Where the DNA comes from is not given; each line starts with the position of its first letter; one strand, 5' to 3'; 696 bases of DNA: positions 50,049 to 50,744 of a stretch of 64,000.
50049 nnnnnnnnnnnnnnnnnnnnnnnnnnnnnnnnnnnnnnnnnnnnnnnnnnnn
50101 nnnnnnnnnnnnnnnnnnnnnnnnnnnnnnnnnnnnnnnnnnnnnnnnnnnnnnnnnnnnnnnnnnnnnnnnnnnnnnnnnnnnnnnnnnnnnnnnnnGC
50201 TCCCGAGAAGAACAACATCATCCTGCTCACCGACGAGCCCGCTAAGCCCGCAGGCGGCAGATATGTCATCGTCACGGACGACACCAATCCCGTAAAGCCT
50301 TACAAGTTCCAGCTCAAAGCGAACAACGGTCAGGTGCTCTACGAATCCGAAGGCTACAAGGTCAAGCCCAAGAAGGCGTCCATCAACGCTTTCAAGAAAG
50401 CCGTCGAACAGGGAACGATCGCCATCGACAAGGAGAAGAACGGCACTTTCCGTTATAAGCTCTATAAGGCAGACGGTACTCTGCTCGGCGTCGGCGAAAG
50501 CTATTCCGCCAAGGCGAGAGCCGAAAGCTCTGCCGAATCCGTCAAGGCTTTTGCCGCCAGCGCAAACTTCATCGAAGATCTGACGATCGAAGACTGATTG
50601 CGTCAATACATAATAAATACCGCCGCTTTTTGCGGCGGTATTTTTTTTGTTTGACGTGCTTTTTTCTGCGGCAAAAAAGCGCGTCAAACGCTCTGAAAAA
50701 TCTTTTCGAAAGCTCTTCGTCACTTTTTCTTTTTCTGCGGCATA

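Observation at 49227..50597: Membrane-tethered tandem YegP/DUF1508 protein on a long ER/K-type helix and a KPA-rich tract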

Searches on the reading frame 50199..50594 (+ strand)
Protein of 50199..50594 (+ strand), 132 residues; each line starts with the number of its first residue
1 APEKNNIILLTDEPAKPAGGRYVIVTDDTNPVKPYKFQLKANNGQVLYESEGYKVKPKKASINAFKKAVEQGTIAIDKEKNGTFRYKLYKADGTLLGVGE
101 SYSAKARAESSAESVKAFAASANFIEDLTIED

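Call 8: find_homologous_proteins(query=window:50211-50594:+)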
Query window:50211-50594:+ (128 aa): 13 proteins with E <= 0.001 among 29 candidates.
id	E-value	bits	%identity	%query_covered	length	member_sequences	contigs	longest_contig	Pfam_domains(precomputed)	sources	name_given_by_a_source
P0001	1.5e-74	266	98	100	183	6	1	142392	PF07411.18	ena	-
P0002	2.7e-68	246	89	100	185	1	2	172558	PF07411.18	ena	-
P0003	3.1e-68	245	89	100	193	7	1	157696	PF07411.18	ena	-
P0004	1.2e-67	244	89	100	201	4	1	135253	PF07411.18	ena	-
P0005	9.9e-67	241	91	100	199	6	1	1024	PF07411.18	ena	-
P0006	1.1e-66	240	90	98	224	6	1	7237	PF07411.18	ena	-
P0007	3.6e-66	239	89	99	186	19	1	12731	PF07411.18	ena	-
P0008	1.2e-65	237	88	100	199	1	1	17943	PF07411.18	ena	-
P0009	1.2e-42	163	63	98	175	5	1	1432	PF07411.18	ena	-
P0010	7.7e-40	154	56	98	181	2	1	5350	PF07411.18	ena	-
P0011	7.8e-39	151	55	99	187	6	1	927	PF07382.17,PF07411.18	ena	-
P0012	9.8e-35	137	63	85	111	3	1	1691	PF07411.18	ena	-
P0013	1.5e-13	69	66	52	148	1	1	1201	PF00815.26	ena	-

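Call 10: find_encoding_contigs(protein=P0001, flank=6000, max_places=3)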
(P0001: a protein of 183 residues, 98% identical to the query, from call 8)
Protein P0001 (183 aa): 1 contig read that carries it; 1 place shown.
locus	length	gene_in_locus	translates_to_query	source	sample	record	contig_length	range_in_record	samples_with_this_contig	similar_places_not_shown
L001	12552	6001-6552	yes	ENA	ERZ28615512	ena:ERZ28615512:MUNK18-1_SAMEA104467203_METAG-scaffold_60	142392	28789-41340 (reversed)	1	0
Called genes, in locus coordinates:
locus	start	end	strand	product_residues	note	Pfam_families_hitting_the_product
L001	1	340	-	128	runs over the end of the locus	PF01496:V_ATPase_I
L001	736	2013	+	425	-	-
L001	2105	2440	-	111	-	-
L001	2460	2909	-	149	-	PF02502:LacAB_rpiB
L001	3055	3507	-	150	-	PF01451:LMWPc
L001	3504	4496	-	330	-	PF01300:Sua5_yciO_yrdC, PF03481:Sua5_C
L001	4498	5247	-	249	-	PF02535:Zip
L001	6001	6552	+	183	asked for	PF07411:DUF1508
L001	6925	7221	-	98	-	PF21621:MPI_cupin_dom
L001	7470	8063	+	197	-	-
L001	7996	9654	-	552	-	PF00512:HisKA, PF02518:HATPase_c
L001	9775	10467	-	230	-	PF00072:Response_reg, PF00486:Trans_reg_C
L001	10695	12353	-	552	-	PF00128:Alpha-amylase, PF16657:Malt_amylase_C, PF23915:SusG_C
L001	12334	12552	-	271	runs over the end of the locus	PF18912:DZR_2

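Call 11: find_encoding_contigs(protein=P0004, flank=6000, max_places=3)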
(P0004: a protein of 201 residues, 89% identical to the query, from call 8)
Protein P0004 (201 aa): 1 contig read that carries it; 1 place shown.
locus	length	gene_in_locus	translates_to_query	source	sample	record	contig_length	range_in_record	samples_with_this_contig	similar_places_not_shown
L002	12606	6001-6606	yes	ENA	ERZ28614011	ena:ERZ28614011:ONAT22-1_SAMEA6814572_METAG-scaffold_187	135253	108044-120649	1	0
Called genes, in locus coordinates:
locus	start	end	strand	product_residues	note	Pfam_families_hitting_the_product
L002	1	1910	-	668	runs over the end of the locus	PF01496:V_ATPase_I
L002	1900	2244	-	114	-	-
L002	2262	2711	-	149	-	PF02502:LacAB_rpiB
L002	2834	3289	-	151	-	PF01451:LMWPc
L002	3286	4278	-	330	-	PF01300:Sua5_yciO_yrdC, PF03481:Sua5_C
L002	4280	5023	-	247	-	PF02535:Zip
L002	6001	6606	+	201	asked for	PF07411:DUF1508 (weak)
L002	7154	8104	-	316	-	PF20511:PMI_typeI_cat, PF21621:MPI_cupin_dom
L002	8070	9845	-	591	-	PF00512:HisKA, PF02518:HATPase_c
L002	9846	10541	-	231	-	PF00072:Response_reg, PF00486:Trans_reg_C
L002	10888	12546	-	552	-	PF00128:Alpha-amylase, PF16657:Malt_amylase_C (weak), PF23915:SusG_C (faint)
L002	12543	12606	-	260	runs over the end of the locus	PF18912:DZR_2, PF00156:Pribosyltran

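Call 14: find_related_loci(query=window:50211-50594:+, collection=genome_contigs, flank=6000)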
Query window:50211-50594:+ (128 aa) in genome_contigs; peptide patterns used: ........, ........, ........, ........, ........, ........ (x = any residue, [..] = any of these).
599 stretches matched a pattern (row limit reached: there are more); 5 encode a relative of the query (tblastn E <= 1e-3); 5 distinct loci.
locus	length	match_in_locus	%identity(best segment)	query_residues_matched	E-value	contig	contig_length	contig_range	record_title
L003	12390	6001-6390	91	1-128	8e-77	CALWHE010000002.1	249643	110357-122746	MAG: uncultured Christensenellaceae bacterium isolate BRZ_A__bin47 genome assembly, contig: BRZ_A__NODE_40_length_249643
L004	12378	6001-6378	90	1-126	1e-76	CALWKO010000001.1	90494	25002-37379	MAG: uncultured Clostridia bacterium isolate BRZ_DA__bin30 genome assembly, contig: BRZ_DA__NODE_386_length_90494_cov_6.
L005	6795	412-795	89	1-128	2e-76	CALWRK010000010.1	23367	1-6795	MAG: uncultured Clostridia bacterium isolate BRZ_AA__bin28 genome assembly, contig: BRZ_AA__NODE_2071_length_23367_cov_5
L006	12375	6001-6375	91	2-126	5e-76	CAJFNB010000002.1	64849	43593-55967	Candidatus Alloclostridium intestinigallinarum isolate Chicken_8_mag_61 genome assembly, contig: MAGpy_11413_8_idba_bin_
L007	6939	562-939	89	1-126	3e-74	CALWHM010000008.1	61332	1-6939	MAG: uncultured Clostridia bacterium isolate BRZ_DA__bin49 genome assembly, contig: BRZ_DA__NODE_686_length_61332_cov_7.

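Call 18: search_protein_representatives(protein=window:50211-50594:+)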
Query: 128 residues. Proteins with E-value up to 0.001 (for the whole library): 595; up to 1e-10: 289; up to 1e-30: 18. The best 150 are listed.
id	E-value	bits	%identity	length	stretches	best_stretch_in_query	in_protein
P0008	3.7e-66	237.0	89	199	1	1-127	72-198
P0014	5.6e-48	178.4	37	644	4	14-121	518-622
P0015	2.3e-46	173.2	62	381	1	1-127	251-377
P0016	2.6e-44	166.6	65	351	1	3-127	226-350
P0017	3.9e-41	156.3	60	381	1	3-127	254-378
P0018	1.7e-40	154.2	62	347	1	4-127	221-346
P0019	4.5e-39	149.7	56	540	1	2-127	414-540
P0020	1.0e-38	148.5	56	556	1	3-128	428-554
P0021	1.1e-37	145.1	62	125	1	14-126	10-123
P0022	1.3e-34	135.3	55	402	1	10-128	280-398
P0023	6.5e-34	133.0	51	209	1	3-126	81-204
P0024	1.3e-32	128.8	58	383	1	15-127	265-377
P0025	1.6e-32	128.6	57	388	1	13-128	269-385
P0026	4.4e-32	127.1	50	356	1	7-128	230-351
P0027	6.6e-32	126.6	54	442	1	11-125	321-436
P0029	7.1e-31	123.2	47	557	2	12-118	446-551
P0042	1.5e-27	112.5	38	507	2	13-125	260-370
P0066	6.8e-25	104.0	41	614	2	15-121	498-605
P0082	3.6e-23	98.4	38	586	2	14-118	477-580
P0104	5.2e-22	94.6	32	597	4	31-126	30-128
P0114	2.2e-21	92.6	36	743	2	4-122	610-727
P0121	6.3e-21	91.2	35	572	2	13-114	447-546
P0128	1.1e-20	90.4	36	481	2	11-121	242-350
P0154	1.4e-19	86.8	34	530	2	31-120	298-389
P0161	3.5e-19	85.5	35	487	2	27-122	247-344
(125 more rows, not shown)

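Call 28: list_cluster_members(proteins=[P0015, P0016, P0017, P0018, P0022, P0024, P0027, P0029, P0014, P0019])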
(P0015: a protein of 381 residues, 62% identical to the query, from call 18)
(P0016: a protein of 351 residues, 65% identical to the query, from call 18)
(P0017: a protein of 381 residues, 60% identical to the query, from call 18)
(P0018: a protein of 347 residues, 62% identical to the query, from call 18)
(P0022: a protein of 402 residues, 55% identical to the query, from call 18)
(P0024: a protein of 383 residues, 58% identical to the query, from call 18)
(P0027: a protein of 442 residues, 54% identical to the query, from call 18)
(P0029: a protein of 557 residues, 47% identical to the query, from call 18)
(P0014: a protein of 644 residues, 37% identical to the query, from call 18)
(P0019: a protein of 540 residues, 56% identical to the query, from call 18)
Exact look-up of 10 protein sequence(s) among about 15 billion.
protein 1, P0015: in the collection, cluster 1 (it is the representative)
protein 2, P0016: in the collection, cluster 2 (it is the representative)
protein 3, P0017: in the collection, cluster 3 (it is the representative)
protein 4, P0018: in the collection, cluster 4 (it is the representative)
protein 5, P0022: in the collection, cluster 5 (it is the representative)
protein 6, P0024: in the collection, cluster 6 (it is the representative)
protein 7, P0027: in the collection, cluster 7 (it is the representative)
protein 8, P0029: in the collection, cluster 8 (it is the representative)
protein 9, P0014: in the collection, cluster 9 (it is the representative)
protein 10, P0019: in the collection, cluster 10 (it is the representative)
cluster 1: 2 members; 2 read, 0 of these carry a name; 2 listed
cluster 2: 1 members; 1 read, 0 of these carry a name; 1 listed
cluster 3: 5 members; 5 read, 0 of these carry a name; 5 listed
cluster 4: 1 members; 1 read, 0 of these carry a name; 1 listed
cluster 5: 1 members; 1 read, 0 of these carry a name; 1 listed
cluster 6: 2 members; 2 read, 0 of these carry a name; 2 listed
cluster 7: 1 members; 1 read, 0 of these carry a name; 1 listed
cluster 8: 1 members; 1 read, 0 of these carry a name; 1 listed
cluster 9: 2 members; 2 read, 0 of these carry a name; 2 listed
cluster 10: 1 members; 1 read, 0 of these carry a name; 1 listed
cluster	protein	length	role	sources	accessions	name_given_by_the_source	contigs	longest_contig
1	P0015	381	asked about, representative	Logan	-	-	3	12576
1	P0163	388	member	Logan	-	-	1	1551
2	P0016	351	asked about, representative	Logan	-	-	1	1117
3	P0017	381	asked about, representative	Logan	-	-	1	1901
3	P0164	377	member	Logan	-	-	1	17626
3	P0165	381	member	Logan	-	-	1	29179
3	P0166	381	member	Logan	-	-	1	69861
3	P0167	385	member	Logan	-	-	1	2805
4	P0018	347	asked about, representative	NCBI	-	-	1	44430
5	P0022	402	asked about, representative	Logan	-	-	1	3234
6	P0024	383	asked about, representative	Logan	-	-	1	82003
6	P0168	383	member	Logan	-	-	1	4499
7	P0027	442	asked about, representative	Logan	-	-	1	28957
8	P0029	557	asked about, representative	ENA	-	-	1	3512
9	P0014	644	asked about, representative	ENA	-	-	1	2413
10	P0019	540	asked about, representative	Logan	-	-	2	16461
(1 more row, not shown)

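Call 34: find_encoding_contigs(protein=P0010, flank=5000, max_places=3)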
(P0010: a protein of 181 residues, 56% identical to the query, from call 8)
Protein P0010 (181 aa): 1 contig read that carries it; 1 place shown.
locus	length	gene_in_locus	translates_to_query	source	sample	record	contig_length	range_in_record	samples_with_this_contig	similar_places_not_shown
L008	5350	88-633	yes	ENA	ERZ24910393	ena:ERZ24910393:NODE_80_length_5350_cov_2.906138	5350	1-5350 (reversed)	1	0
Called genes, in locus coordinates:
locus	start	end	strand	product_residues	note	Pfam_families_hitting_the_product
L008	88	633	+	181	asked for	PF07411:DUF1508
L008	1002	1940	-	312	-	PF02779:Transket_pyr, PF02780:Transketolase_C, PF22613:Transketolase_C_1 (weak)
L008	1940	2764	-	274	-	PF13292:DXP_synthase_N, PF00456:Transketolase_N, PF00676:E1_dh, PF02775:TPP_enzyme_C (weak)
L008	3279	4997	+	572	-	PF00587:tRNA-synt_2b, PF04073:tRNA_edit, PF03129:HGTP_anticodon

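Call 35: find_encoding_contigs(protein=P0024, flank=6000, max_places=3)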
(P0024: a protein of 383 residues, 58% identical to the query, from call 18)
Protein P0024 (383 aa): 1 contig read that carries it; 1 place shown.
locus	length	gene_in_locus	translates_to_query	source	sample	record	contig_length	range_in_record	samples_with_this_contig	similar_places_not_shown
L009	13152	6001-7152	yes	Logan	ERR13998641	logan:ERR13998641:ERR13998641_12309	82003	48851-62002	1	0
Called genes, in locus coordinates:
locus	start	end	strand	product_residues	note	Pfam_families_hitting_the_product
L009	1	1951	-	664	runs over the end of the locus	PF01496:V_ATPase_I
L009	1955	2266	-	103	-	-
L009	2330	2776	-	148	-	PF02502:LacAB_rpiB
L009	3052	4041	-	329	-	PF01300:Sua5_yciO_yrdC, PF03481:Sua5_C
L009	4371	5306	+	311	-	PF11335:DUF3137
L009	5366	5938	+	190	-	PF04011:LemA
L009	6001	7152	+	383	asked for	PF07411:DUF1508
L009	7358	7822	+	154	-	PF03073:TspO_MBR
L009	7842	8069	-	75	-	-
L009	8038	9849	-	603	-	PF00664:ABC_membrane, PF00005:ABC_tran, PF02463:SMC_N (faint)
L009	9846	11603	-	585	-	PF00664:ABC_membrane, PF00005:ABC_tran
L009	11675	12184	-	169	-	PF05067:Mn_catalase (weak), PF00210:Ferritin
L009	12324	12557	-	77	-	PF00550:PP-binding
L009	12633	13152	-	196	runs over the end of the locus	-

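Call 37: find_encoding_contigs(protein=P0018, flank=6000, max_places=2)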
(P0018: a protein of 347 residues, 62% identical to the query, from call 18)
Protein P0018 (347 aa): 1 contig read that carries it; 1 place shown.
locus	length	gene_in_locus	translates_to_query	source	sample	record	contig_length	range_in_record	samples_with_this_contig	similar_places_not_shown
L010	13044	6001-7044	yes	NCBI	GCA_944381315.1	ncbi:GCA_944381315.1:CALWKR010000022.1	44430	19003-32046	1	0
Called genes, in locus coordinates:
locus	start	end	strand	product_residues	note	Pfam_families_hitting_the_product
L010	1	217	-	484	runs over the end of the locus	PF00478:IMPDH, PF03060:NMO (faint), PF00571:CBS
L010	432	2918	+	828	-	PF00933:Glyco_hydro_3, PF01915:Glyco_hydro_3_C, PF14310:Fn3-like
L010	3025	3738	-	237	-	-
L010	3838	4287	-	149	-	PF02502:LacAB_rpiB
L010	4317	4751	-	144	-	PF01451:LMWPc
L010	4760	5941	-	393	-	PF01300:Sua5_yciO_yrdC, PF03481:Sua5_C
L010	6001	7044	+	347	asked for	PF07411:DUF1508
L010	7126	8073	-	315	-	PF20511:PMI_typeI_cat, PF07883:Cupin_2 (faint), PF12852:Cupin_6 (faint), PF21621:MPI_cupin_dom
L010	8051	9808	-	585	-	PF13426:PAS_9 (faint), PF12860:PAS_7 (faint), PF00512:HisKA, PF13581:HATPase_c_2 (weak), PF02518:HATPase_c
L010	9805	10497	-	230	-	PF00072:Response_reg, PF00486:Trans_reg_C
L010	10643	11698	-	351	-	PF00756:Esterase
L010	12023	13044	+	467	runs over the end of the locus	PF01554:MatE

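Call 38: find_encoding_contigs(protein=P0166, flank=6000, max_places=2)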
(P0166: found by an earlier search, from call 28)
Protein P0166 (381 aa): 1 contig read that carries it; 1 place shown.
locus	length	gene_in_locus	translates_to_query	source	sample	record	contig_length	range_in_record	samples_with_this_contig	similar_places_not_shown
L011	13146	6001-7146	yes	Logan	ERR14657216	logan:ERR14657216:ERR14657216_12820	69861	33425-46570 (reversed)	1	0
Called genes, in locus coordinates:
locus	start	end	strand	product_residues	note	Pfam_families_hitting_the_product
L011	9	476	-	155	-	PF00137:ATP-synt_C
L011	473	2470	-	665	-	PF01496:V_ATPase_I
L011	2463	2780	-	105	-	-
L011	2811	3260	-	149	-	PF02502:LacAB_rpiB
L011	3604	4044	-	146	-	PF01451:LMWPc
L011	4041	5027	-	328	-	PF01300:Sua5_yciO_yrdC, PF03481:Sua5_C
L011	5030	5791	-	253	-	PF02535:Zip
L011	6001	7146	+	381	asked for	PF07411:DUF1508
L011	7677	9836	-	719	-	PF00664:ABC_membrane, PF00005:ABC_tran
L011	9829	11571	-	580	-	PF00664:ABC_membrane, PF00005:ABC_tran, PF02463:SMC_N (weak)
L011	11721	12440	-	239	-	PF01936:NYN, PF12872:OST-HTH (weak)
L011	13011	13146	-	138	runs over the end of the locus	PF00380:Ribosomal_S9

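Call 42: search_solved_structures(query=A2, max_evalue=1, show_alignments=2)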
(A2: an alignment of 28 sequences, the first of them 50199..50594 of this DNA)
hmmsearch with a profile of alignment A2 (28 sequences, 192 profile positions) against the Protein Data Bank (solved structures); distinct sequences matched with E-value up to 1: 6.
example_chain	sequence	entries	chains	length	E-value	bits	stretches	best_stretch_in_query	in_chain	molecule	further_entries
2k8e_A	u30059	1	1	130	5e-14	56.1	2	91-186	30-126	UPF0339 protein yegP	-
2k49_A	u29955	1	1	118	6e-10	42.8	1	92-189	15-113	UPF0339 protein SO_3888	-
6q2z_A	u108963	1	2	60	4.4e-08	36.7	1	127-183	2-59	UPF0339 family protein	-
2k7i_A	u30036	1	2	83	3.3e-07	33.8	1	130-187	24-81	UPF0339 protein Atu0232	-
3bid_A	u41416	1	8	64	8.4e-06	29.2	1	131-174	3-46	UPF0339 protein NMB1088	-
5c2m_A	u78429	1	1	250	0.0025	21.2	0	138-158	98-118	Predicted protein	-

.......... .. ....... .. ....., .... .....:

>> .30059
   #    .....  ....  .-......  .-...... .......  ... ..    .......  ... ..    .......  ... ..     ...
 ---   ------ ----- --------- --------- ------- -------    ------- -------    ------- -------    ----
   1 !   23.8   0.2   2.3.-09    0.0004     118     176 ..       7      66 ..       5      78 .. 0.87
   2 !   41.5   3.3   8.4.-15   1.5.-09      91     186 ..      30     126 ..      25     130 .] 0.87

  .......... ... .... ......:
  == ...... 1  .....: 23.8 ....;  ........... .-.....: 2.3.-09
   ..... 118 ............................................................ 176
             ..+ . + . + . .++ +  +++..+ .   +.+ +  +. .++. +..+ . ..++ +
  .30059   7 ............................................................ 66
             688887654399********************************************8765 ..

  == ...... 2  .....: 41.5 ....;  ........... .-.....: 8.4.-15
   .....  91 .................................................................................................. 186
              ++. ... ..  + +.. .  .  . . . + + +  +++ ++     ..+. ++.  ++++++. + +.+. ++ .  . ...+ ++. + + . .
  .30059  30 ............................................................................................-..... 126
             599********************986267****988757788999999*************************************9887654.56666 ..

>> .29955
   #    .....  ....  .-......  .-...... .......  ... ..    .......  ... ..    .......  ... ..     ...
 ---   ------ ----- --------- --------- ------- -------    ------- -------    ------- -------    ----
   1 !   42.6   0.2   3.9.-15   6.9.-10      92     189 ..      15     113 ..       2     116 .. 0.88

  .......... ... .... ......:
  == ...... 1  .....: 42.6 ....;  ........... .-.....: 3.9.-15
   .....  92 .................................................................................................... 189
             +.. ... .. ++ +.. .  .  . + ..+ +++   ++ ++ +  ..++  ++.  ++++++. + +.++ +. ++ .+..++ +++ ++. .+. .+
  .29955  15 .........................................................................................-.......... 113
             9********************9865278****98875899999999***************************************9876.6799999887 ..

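Call 47: predict_structure(alignment_id=A2)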
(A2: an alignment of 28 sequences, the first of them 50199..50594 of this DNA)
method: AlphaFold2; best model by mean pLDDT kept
length: 132 residues; sequences in the alignment: 28
mean_pLDDT: 91.4   pTM: 0.83
mean pLDDT of the five models: 91.4, 88.1, 87.8, 87.6, 87.5
residues with pLDDT >= 90: 109; 70-90: 17; 50-70: 3; < 50: 3
segments of 3 or more residues with pLDDT < 50: 1-3
pLDDT, mean of each block of 10 residues (from residue 1): 69 86 95 96 93 95 94 95 96 94 96 93 92 63
secondary structure, 60 per line:
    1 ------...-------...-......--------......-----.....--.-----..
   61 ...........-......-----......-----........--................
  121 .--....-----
elements in order: E7-9 E21-26 E35-40 E46-50 H59-71 E73-78 E84-89 E95-102 H105-121 E124-127

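Call 48: search_dna_similar(query=window:50199-50594:+, collection=phages, mode=protein, max_evalue=0.001, max_rows=15)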
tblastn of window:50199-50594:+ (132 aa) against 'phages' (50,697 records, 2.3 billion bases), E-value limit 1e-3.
No match.
